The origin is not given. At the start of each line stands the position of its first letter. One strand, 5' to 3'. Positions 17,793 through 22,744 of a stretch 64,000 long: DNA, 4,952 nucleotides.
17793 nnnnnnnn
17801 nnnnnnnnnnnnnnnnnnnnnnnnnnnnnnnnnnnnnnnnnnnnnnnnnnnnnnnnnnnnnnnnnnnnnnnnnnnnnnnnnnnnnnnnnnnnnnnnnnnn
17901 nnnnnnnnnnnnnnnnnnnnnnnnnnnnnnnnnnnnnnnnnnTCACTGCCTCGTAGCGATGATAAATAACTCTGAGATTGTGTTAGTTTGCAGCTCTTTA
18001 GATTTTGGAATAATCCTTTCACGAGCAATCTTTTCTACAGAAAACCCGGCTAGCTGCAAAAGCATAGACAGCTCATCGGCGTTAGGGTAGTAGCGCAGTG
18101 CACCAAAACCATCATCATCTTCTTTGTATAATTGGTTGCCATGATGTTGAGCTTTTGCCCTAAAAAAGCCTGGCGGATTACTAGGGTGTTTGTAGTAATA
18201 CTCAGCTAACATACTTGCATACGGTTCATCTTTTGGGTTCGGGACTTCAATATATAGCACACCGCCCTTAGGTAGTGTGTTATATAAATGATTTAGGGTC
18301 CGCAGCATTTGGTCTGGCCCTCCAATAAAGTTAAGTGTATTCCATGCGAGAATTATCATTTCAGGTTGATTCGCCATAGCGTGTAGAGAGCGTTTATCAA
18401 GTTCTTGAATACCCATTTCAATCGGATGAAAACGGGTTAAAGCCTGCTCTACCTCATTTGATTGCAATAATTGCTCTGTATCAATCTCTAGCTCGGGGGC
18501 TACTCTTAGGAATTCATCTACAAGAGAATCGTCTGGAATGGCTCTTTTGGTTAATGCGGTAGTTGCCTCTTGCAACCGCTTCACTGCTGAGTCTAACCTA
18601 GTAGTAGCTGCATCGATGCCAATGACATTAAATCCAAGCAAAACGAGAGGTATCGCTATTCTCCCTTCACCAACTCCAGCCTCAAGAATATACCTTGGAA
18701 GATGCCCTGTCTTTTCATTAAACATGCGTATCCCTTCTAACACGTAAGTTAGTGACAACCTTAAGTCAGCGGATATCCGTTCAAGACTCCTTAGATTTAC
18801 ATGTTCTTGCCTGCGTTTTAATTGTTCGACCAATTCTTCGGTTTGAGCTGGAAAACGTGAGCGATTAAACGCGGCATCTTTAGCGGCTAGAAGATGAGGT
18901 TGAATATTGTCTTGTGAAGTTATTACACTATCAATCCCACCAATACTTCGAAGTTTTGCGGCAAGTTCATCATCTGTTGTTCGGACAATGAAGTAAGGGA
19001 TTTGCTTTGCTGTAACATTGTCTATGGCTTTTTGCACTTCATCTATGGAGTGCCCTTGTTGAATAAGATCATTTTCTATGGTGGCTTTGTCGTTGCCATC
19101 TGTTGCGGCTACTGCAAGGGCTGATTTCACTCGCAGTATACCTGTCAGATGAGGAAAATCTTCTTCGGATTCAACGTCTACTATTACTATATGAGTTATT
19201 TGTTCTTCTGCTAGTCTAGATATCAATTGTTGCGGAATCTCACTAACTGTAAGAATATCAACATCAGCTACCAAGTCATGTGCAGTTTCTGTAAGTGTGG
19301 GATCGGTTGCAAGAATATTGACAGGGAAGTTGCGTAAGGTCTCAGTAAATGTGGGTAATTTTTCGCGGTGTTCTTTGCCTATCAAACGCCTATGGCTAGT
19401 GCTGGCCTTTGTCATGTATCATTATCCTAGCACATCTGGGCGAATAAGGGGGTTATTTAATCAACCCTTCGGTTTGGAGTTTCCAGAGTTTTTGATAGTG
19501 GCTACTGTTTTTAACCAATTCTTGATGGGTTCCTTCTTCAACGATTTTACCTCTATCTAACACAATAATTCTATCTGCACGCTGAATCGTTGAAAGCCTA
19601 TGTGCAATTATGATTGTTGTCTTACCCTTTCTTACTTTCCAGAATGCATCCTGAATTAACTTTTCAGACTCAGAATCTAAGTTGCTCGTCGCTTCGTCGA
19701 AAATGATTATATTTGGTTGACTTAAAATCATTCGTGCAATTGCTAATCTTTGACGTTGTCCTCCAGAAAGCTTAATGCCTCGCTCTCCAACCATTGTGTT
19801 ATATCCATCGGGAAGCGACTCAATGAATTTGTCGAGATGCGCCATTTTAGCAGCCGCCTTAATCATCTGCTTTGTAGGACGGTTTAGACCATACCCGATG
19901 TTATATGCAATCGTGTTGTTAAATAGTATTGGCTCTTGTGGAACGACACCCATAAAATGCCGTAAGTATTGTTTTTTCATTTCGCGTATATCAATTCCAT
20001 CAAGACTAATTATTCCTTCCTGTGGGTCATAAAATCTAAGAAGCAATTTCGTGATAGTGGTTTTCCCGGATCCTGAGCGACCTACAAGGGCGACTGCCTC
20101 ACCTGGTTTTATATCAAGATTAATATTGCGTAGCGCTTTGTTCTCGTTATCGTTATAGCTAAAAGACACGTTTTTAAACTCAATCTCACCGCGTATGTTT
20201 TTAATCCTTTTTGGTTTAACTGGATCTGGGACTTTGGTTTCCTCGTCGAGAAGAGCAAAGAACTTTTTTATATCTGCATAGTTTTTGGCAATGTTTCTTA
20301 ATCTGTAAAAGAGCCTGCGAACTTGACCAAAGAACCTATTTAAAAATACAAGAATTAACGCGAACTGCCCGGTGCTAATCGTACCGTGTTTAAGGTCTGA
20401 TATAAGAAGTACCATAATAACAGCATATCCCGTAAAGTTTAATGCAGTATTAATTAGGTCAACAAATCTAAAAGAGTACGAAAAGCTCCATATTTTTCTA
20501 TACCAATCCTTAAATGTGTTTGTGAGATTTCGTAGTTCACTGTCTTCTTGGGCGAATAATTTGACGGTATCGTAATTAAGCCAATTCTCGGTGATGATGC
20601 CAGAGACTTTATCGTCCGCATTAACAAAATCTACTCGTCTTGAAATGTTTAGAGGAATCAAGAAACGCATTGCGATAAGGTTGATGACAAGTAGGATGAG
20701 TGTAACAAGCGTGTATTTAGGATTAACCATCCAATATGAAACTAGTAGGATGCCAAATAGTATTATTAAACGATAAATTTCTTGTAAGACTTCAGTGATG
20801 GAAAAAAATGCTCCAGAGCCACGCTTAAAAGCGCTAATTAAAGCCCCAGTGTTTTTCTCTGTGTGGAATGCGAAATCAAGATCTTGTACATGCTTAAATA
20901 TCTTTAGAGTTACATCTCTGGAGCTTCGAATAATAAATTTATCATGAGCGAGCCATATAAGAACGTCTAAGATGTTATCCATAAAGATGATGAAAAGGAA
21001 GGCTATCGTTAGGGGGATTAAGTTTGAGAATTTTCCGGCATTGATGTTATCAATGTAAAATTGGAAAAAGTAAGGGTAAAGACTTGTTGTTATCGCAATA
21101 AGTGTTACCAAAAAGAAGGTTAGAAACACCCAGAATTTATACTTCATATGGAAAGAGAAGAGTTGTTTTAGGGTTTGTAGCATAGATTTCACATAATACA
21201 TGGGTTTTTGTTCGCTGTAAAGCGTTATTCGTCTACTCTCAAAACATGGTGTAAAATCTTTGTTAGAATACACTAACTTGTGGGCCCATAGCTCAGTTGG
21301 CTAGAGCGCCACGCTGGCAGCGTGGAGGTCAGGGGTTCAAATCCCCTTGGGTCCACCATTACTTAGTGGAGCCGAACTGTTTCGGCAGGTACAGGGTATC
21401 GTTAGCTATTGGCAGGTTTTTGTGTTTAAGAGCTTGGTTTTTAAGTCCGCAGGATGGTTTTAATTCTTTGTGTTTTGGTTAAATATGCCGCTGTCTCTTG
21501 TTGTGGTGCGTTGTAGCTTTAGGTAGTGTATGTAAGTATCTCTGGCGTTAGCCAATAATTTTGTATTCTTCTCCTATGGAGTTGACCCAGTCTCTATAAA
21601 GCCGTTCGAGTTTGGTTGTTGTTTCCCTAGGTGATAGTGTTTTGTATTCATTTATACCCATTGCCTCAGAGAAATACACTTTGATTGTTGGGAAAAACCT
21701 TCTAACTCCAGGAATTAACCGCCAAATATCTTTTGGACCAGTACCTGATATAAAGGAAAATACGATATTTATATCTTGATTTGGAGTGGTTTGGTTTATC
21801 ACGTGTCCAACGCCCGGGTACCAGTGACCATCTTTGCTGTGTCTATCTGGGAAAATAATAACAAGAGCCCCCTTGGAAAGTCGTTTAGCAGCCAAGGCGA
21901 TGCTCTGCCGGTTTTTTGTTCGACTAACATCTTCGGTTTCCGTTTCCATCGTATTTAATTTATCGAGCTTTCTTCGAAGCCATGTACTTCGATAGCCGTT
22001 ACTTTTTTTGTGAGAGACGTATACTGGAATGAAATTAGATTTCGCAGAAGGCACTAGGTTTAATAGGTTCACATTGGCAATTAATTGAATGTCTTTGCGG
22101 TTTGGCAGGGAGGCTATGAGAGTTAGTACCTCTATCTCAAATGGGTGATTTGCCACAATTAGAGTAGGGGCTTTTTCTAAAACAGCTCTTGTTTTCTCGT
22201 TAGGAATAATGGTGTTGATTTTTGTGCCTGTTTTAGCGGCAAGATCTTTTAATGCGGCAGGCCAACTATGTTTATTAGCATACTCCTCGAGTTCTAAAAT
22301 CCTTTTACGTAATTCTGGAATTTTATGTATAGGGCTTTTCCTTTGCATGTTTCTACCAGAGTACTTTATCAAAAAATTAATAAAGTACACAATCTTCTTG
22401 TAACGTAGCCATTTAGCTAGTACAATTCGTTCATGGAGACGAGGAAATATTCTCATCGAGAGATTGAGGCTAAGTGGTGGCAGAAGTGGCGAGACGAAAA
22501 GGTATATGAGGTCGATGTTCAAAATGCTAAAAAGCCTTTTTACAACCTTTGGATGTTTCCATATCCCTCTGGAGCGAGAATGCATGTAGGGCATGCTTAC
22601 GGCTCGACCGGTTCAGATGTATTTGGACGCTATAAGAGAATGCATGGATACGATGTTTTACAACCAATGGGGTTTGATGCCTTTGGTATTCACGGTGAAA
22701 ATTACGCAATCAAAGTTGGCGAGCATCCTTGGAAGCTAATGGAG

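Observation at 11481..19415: Duplicated module of a TrmB-family regulator and a ~490-aa methyltransferase-domain protein, with an NNMT-like methyltransferase and a HisC-like aminotransferase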

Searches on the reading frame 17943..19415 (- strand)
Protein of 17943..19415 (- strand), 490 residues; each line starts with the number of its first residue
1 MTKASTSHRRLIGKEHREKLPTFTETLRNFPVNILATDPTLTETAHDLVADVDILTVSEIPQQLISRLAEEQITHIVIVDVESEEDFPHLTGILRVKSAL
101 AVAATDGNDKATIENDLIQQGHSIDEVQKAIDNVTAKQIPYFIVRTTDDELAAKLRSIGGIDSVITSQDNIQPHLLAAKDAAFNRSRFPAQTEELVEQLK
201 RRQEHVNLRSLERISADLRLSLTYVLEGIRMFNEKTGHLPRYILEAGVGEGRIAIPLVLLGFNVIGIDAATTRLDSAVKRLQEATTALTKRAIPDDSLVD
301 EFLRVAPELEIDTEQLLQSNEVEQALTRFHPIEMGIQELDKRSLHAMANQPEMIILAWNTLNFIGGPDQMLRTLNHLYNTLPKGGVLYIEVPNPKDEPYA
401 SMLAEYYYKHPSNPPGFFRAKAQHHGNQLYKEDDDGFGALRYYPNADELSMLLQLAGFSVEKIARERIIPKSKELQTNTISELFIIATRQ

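Call 3: search_protein_families(library=pfam, proteins=[window:17943-19415:-], max_evalue=0.01)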
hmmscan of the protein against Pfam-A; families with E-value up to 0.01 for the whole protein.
window:17943-19415:- (490 aa): 3 families
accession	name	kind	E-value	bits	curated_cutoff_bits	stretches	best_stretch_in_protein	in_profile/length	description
PF13489.12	Methyltransf_23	-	4.4e-08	33.5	27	1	236-461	19-162/164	Methyltransferase domain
PF13649.12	Methyltransf_25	-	0.00025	22.1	27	1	243-285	1-45/97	Methyltransferase domain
PF08242.18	Methyltransf_12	-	0.0072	17.5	30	0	244-285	1-44/98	Methyltransferase domain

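Call 6: search_protein_families(library=ncbifam, proteins=[window:17943-19415:-], max_evalue=0.01)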
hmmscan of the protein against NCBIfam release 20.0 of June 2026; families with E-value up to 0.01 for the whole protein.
window:17943-19415:- (490 aa): 3 families
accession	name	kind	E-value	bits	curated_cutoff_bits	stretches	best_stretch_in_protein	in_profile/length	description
NF041820.1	daptide_MTase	equivalog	1e-05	25.1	175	1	230-291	27-88/243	daptide-type RiPP biosynthesis methyltransferase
NF043040.1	corrin_prot_MT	hypoth_equivalog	0.0023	17.4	180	1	242-286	44-88/216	corrinoid protein-associated methyltransferase CpaM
TIGR01983.1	UbiG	equivalog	0.0028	17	102.95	1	222-283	30-93/228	bifunctional 2-polyprenyl-6-hydroxyphenol methylase/3-demethylubiquinol 3-O-methyltransferase UbiG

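Call 8: search_solved_structures(query=window:17943-19415:-, max_evalue=1)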
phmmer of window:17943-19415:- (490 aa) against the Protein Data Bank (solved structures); distinct sequences matched with E-value up to 1: 9.
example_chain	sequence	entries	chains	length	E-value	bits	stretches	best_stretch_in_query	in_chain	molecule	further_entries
4hgy_A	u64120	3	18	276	0.00074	21.9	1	241-277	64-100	CcbJ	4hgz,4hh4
2yqz_A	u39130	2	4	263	0.014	17.7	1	240-276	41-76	Hypothetical protein TTHA0223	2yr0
3g2m_A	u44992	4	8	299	0.019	17.2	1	229-290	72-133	PCZA361.24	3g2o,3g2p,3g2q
7wzf_A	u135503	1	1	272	0.51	12.5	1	244-283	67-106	YunM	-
3dmf_A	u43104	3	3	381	0.51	12.5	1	235-303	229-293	Probable ribosomal RNA small subunit methyltransferase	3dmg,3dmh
2zul_A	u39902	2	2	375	0.51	12.5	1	235-303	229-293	Probable ribosomal RNA small subunit methyltransferase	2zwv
4qdj_A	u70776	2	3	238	0.58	12.3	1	214-284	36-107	Magnesium-protoporphyrin O-methyltransferase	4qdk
4nec_A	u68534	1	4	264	0.64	12.2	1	234-277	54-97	Putative SAM-dependent methyltransferase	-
4j0e_A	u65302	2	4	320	0.99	11.6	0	250-402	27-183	Probable 3-hydroxyacyl-CoA dehydrogenase F54C8.1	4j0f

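Call 23: search_protein_families(library=phrogs, proteins=[window:17943-19415:-], max_evalue=0.01)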
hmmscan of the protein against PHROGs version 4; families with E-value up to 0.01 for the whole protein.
window:17943-19415:- (490 aa): 1 family
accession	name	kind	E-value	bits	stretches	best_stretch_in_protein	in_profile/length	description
phrog_22502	-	other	0.0039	18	0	351-410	138-193/276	methyltransferase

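Call 24: search_protein_families(library=padloc, proteins=[window:17943-19415:-], max_evalue=0.01)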
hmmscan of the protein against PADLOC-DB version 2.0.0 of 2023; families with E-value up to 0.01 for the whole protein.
window:17943-19415:- (490 aa): 1 family
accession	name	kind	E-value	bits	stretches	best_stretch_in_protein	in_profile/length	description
PDLC04134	mad2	-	2.6e-07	27.9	1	240-399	292-406/492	mads_2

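Call 71: predict_structure(alignment_id=A7)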
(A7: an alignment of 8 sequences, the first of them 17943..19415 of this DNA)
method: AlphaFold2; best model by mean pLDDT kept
length: 490 residues; sequences in the alignment: 8
mean_pLDDT: 66.1   pTM: 0.61
mean pLDDT of the five models: 66.1, 65.5, 58.1, 57.1, 55.0
residues with pLDDT >= 90: 44; 70-90: 176; 50-70: 174; < 50: 96
segments of 3 or more residues with pLDDT < 50: 1-24, 47-62, 188-206, 341-346, 421-437, 468-478
pLDDT, mean of each block of 10 residues (from residue 1): 28 36 49 62 49 39 55 68 66 58 52 64 68 61 76 66 71 67 55 34 42 67 89 90 87 90 86 84 85 69 84 77 83 67 53 86 73 82 90 73 67 62 35 44 78 84 59 46 84
secondary structure, 60 per line:
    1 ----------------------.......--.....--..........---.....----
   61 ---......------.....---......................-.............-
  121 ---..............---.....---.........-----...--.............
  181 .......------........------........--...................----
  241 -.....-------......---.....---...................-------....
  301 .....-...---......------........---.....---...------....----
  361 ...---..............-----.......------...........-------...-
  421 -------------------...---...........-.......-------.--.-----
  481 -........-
elements in order: H23-29 E32-36 H39-48 E52-56 H64-69 E76-80 H84-105 H107-119 H124-137 E141-145 H149-157 E163-165 H168-187 H194-201 H208-215 H218-236 E242-246 H254-259 E263-267 H271-289 H297-305 H313-318 H325-328 E329-332 H336-340 E353-356 H367-380 E386-392 H399-409 E417-419 E440-442 H446-456 E458-464 E482-489

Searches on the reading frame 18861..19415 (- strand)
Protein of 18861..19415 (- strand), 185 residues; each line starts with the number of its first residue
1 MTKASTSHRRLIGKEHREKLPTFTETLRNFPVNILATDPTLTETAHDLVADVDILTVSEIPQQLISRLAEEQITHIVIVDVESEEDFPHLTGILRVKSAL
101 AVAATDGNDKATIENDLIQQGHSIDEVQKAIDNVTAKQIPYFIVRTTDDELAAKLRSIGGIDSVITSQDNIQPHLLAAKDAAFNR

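Call 118: search_solved_structures(query=A12, max_evalue=10)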
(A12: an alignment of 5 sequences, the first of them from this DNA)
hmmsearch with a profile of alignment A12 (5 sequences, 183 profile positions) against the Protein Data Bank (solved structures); distinct sequences matched with E-value up to 10: 0.

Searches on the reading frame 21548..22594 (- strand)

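Call 3: search_protein_families(library=pfam, proteins=[window:21548-22594:-], max_evalue=0.01)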
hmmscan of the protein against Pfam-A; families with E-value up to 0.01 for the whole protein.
window:21548-22594:- (348 aa): 1 family
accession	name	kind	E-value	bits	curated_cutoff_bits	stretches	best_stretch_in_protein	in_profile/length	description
PF01553.26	Acyltransferase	-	0.0016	18.7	23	1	138-250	10-99/132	Acyltransferase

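Call 6: search_protein_families(library=ncbifam, proteins=[window:21548-22594:-], max_evalue=0.01)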
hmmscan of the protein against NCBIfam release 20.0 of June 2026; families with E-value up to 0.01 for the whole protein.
window:21548-22594:- (348 aa): 1 family
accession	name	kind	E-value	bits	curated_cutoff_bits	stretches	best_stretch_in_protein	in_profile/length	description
NF052615.1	orn_lipid_OlsF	equivalog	0.00011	20.9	620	1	127-204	65-143/570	bifunctional ornithine lipid synthase OlsF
